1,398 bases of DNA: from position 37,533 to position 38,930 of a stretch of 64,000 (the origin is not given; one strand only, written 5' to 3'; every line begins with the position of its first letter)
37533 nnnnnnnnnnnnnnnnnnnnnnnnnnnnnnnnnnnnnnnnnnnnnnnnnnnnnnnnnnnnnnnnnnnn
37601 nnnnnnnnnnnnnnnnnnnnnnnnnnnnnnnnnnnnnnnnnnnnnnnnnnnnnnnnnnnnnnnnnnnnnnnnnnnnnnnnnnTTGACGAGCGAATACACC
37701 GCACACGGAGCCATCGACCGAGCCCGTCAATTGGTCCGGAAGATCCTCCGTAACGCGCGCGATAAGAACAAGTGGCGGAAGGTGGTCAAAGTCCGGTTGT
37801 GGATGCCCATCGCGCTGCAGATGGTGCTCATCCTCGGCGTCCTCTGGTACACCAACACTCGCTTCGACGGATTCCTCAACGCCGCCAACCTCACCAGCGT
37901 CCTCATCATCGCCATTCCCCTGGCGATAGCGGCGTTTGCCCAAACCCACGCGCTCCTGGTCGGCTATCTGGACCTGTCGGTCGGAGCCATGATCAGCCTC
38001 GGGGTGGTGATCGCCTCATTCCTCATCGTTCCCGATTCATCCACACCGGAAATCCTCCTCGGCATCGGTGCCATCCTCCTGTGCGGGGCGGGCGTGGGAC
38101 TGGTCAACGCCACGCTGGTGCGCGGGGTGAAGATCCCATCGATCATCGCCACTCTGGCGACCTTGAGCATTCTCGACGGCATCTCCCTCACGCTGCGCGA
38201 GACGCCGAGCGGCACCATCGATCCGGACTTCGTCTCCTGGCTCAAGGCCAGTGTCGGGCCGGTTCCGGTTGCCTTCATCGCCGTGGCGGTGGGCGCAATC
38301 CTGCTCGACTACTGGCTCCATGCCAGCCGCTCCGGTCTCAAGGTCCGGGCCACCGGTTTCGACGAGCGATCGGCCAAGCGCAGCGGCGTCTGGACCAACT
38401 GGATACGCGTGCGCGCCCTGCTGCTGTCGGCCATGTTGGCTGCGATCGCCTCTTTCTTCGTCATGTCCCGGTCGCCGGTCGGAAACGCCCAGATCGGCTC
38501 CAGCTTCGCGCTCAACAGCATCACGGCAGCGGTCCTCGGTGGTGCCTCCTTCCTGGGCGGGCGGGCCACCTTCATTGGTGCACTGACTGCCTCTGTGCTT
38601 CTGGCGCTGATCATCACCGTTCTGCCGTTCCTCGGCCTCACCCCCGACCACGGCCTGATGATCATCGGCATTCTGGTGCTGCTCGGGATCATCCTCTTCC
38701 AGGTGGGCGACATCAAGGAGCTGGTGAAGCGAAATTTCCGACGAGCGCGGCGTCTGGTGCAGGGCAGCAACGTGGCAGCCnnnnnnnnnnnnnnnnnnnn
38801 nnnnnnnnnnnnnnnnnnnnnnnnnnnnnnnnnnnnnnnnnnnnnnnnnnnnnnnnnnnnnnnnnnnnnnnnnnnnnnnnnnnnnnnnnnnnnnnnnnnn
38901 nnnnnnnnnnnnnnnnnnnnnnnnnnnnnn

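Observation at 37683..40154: ABC transporter permease translationally fused to a cytosine-deaminase-like amidohydrolase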

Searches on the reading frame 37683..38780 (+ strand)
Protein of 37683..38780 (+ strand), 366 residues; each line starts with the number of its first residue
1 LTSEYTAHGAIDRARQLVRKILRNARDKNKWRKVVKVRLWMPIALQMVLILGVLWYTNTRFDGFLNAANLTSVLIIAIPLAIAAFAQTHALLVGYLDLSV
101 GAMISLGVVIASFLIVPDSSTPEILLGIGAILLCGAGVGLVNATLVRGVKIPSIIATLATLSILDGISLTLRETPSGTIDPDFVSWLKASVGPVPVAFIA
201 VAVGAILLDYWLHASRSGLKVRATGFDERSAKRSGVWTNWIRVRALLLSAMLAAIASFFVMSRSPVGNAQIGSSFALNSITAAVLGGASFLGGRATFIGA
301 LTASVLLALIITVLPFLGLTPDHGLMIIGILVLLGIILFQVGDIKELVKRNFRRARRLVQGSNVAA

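Call 17: search_solved_structures(query=window:37683-38780:+, max_evalue=0.001)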
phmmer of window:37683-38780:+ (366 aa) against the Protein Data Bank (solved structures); distinct sequences matched with E-value up to 0.001: 0.
